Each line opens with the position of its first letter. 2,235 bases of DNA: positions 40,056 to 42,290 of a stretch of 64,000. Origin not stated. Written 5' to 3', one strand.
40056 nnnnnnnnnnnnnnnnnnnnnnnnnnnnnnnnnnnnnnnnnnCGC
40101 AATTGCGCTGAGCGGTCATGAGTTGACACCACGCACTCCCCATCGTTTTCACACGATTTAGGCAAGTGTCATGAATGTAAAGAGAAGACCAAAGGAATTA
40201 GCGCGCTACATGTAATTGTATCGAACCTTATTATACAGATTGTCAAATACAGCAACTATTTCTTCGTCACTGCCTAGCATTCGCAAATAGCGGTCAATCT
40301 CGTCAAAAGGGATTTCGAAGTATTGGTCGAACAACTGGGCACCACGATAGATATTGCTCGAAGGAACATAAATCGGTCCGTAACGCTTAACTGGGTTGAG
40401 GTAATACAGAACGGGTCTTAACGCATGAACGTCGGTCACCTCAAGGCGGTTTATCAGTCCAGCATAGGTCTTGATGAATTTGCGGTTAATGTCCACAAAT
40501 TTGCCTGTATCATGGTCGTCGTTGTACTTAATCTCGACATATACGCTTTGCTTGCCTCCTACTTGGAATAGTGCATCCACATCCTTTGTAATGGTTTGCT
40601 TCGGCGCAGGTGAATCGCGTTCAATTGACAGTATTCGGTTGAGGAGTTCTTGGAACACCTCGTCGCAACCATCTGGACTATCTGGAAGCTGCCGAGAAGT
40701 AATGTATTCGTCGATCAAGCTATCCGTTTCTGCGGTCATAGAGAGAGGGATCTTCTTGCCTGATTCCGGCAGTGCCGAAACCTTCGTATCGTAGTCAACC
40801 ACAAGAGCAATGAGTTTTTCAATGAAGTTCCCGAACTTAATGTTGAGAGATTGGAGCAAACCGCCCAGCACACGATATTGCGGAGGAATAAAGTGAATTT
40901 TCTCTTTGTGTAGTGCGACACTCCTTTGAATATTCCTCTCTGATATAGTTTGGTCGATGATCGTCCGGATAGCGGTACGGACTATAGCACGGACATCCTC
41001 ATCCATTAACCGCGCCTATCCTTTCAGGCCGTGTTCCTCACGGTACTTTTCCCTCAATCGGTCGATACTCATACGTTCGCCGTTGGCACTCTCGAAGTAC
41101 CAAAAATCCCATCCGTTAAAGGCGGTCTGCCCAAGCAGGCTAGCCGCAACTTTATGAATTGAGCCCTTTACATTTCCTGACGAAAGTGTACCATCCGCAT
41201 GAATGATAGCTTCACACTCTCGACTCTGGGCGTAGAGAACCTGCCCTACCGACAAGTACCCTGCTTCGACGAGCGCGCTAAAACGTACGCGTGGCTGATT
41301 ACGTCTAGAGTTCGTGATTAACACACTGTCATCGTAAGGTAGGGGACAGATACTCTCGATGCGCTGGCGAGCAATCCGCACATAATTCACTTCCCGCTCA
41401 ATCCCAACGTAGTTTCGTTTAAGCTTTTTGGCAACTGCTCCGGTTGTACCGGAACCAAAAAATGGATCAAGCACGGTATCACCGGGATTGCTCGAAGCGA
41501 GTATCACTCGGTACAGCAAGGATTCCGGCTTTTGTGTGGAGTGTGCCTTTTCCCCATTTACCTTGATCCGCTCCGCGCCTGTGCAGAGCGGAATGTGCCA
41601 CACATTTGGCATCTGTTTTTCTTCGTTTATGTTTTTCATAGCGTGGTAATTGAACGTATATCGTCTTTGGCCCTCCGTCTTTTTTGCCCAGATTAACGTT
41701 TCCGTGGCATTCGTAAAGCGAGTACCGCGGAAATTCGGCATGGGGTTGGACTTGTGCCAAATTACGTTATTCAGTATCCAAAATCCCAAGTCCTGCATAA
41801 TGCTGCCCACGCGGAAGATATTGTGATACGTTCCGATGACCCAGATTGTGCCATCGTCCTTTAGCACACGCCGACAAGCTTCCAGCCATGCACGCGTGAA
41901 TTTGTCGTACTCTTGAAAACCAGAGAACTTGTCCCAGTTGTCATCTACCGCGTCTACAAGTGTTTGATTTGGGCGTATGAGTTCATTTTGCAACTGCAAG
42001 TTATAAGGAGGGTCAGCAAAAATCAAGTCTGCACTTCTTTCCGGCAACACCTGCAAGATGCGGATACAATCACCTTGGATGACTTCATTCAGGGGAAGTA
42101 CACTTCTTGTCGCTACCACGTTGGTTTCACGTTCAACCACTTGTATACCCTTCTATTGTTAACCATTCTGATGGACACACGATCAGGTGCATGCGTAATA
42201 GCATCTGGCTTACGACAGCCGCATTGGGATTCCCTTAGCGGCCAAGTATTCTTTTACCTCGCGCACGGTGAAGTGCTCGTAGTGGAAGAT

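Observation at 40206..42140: CcrM/M.HinfI-like adenine MTase with a downstream 266-aa PD-(D/E)xK-like ORF: probable GANTC-type Type II R-M system in a lower-GC islet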

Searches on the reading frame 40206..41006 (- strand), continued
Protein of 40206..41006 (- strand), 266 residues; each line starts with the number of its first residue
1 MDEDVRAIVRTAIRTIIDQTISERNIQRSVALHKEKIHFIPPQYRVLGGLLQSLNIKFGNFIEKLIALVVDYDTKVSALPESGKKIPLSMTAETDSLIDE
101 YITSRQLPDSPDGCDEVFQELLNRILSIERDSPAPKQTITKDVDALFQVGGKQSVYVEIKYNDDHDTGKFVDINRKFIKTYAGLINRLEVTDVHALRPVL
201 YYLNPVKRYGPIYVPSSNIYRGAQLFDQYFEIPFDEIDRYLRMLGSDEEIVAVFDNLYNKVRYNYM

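Call 15: find_encoding_contigs(protein=P0001, flank=10000, max_places=3)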
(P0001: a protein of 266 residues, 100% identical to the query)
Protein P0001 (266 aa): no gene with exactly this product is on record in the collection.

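Call 28: predict_structure(alignment_id=A1)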
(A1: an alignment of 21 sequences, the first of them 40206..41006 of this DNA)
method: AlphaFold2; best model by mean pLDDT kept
length: 266 residues; sequences in the alignment: 21
mean_pLDDT: 85.9   pTM: 0.81
mean pLDDT of the five models: 85.9, 85.4, 84.9, 81.5, 80.8
residues with pLDDT >= 90: 114; 70-90: 132; 50-70: 19; < 50: 1
segments of 3 or more residues with pLDDT < 50: none
pLDDT, mean of each block of 10 residues (from residue 1): 77 82 84 79 83 76 87 93 96 97 82 88 97 94 95 92 63 92 97 95 72 86 92 86 76 82 69
secondary structure, 60 per line:
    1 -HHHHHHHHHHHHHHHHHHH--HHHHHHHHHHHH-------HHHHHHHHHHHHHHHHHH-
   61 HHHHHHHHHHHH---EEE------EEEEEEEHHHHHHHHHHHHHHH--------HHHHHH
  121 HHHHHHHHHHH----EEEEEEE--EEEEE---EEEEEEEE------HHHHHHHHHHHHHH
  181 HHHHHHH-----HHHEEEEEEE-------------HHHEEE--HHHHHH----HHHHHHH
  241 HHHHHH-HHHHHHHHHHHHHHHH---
elements in order: H2-20 H23-34 H42-59 H61-72 E76-78 E85-91 H92-106 H115-131 E136-142 E145-149 E153-160 H167-187 E196-202 E219-221 H224-229 H234-246 H248-263

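Call 38: search_protein_families(library=pfam, proteins=[window:40206-41006:-], max_evalue=1)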
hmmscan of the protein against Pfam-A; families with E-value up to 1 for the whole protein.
window:40206-41006:- (266 aa): 0 families

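Call 49: search_dna_similar(query=window:40206-41006:-, collection=plasmids, mode=protein, max_rows=10)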
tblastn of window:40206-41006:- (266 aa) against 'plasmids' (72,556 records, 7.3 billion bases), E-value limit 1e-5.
No match.

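Call 50: search_dna_similar(query=window:40206-41006:-, collection=phages, mode=protein, max_rows=10)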
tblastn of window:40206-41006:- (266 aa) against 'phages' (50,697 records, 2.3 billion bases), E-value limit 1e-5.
No match.

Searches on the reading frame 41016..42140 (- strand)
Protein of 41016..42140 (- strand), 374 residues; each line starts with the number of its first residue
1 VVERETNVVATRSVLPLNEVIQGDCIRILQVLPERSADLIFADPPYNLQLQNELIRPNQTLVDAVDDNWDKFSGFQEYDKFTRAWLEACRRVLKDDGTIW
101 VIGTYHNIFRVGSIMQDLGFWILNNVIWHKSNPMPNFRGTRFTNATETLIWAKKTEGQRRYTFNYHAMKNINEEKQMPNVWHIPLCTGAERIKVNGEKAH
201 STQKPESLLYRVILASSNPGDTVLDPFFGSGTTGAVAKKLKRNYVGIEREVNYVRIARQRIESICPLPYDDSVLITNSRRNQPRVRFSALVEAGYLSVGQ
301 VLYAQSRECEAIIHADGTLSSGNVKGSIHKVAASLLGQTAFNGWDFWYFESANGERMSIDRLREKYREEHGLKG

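Call 3: search_protein_families(library=pfam, proteins=[window:41016-42140:-], max_evalue=0.01)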
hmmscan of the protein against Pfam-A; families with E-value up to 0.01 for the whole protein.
window:41016-42140:- (374 aa): 6 families
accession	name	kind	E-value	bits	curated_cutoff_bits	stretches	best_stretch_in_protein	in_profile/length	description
PF01555.25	N6_N4_Mtase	-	2.5e-68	230.8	26.7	1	38-258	2-220/221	DNA methylase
PF18755.6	RAMA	-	7e-15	55.3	35.2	1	276-370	10-105/107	Restriction Enzyme Adenine Methylase Associated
PF02384.22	N6_Mtase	-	0.0006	19.7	20.4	0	34-110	123-190/311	N-6 DNA Methylase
PF03602.21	Cons_hypoth95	-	0.00063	19.9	24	0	16-55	92-133/182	Conserved hypothetical protein 95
PF01170.24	UPF0020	-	0.0036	17.5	22.3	0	213-253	22-63/197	RMKL-like, methyltransferase domain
PF02086.21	MethyltransfD12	-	0.0095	16.1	22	0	33-48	172-187/253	D12 class N6 adenine-specific DNA methyltransferase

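Call 4: search_protein_families(library=ncbifam, proteins=[window:41016-42140:-], max_evalue=0.01)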
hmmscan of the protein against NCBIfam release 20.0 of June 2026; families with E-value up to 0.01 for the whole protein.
window:41016-42140:- (374 aa): 4 families
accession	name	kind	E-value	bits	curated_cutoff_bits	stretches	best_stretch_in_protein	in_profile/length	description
NF050803.1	DnaMtaseCcrMCaul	equivalog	2.1e-167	556.4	830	1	16-365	2-349/350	adenine-specific DNA-methyltransferase CcrM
NF008572.0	PRK11524.1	equivalog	1.7e-39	135.7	292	2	147-264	146-259/294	adenine-specific DNA-methyltransferase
NF010253.0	PRK13699.1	subfamily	5.1e-21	75.4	244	1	19-264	3-208/226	DNA methyltransferase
NF040721.1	Trm14_Arch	equivalog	0.0035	16.5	280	0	14-52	269-305/370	tRNA (guanine(6)-N2)-methyltransferase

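Call 5: search_protein_families(library=padloc, proteins=[window:41016-42140:-], max_evalue=0.01)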
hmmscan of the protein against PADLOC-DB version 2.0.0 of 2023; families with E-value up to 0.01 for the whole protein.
window:41016-42140:- (374 aa): 71 families (the best 25 are shown)
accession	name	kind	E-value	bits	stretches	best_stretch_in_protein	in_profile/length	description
PDLC03216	MTase_II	-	2.5e-167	554.4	1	13-369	7-361/364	Type II methyltransferase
PDLC03738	oMTase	-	1.5e-163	541.9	1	7-369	10-371/376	orphan methyltransferase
PDLC03371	MTase_II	-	5.1e-83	276.6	1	18-263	11-254/260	Type II methyltransferase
PDLC03302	MTase_II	-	2.5e-48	163.3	1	16-261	3-260/626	Type II methyltransferase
PDLC03299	MTase_II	-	1.7e-46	157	1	19-263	16-259/296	Type II methyltransferase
PDLC03387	MTase_II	-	4.6e-38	129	2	110-264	130-278/289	Type II methyltransferase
PDLC03353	MTase_II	-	2.7e-37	126.7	1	15-262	7-251/260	Type II methyltransferase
PDLC03339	MTase_II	-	9.2e-33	111.6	2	176-264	190-274/399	Type II methyltransferase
PDLC03279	MTase_II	-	4.7e-29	99.1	1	36-262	377-585/587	Type II methyltransferase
PDLC03300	MTase_II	-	1.8e-27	94.2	1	18-270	12-285/302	Type II methyltransferase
PDLC03320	MTase_II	-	2.5e-26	90.5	2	198-266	211-279/289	Type II methyltransferase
PDLC03230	MTase_II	-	3e-26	90.6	1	17-261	35-282/360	Type II methyltransferase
PDLC03252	MTase_II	-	2e-25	87.9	1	111-264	210-356/365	Type II methyltransferase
PDLC03265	MTase_II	-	4.4e-25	86.8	2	170-263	244-330/333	Type II methyltransferase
PDLC03228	MTase_II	-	5.8e-21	73.4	2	149-262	95-206/227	Type II methyltransferase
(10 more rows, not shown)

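Call 8: search_solved_structures(query=window:41016-42140:-, max_evalue=0.001, show_alignments=1)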
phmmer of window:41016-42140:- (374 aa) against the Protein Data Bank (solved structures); distinct sequences matched with E-value up to 0.001: 13.
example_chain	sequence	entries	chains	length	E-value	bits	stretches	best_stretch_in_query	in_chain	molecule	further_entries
6pbd_A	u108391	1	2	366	2.6e-138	464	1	19-367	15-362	Modification methylase CcrMI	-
5hek_A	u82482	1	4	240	7.7e-30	107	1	35-262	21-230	Adenine specific DNA methyltransferase (DpnA)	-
5hfj_A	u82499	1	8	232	9.3e-30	106.8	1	24-261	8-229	Adenine specific DNA methyltransferase (DpnA)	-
1g60_A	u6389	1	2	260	3e-27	98.5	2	179-257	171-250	Adenine-specific Methyltransferase MboIIA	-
8urk_A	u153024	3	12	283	5.7e-20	74.6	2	199-265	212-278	Methyltransferase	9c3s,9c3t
9c3u_A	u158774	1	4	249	1.3e-19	73.4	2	199-263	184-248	Methyltransferase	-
1eg2_A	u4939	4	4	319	1e-14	57.3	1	24-245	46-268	MODIFICATION METHYLASE RSRI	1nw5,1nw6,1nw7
8s9m_A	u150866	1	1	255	1.7e-14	56.5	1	19-262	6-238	DNA cytosine-N4 methyltransferase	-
8s9n_A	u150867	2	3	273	1.9e-14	56.4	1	18-262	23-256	DNA cytosine-N4 methyltransferase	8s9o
1nw8_A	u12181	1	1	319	3.5e-14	55.5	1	24-245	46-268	MODIFICATION METHYLASE RSRI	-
1boo_A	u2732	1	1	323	5.4e-10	41.7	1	192-257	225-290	PROTEIN (N-4 CYTOSINE-SPECIFIC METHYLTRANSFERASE PVU II)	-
2zie_A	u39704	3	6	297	4e-09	38.9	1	21-262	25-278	Putative modification methylase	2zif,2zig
8vyd_A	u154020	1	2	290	0.00032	22.7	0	191-258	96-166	SAM-dependent methyltransferase, UPF0020 family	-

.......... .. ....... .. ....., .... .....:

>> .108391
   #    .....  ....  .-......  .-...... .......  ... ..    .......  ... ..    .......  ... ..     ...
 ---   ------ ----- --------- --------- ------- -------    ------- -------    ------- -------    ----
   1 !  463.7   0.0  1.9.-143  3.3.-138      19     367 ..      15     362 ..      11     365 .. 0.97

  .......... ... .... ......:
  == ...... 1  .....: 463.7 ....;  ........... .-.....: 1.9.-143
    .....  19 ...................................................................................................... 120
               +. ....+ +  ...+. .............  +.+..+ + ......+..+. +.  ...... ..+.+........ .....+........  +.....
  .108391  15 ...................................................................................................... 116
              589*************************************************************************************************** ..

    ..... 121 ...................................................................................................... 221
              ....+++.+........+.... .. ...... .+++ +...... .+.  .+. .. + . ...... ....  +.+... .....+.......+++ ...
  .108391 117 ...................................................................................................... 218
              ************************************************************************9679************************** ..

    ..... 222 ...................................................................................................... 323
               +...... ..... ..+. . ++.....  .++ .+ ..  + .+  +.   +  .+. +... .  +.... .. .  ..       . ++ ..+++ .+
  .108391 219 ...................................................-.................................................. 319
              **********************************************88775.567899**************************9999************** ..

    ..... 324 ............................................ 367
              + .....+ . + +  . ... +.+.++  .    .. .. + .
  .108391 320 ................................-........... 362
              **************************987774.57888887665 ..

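Call 11: list_cluster_members(proteins=[P0001, window:41016-42140:-])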
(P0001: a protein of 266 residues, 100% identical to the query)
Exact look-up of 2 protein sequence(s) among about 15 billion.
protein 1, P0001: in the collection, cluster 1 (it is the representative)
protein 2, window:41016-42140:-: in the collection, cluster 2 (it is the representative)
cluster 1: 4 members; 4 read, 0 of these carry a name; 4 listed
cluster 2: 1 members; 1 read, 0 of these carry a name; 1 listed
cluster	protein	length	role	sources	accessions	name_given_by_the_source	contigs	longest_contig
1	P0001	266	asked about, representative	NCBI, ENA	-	-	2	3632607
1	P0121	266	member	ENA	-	-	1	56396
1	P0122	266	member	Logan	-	-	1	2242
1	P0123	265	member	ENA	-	-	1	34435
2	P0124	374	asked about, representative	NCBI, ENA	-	-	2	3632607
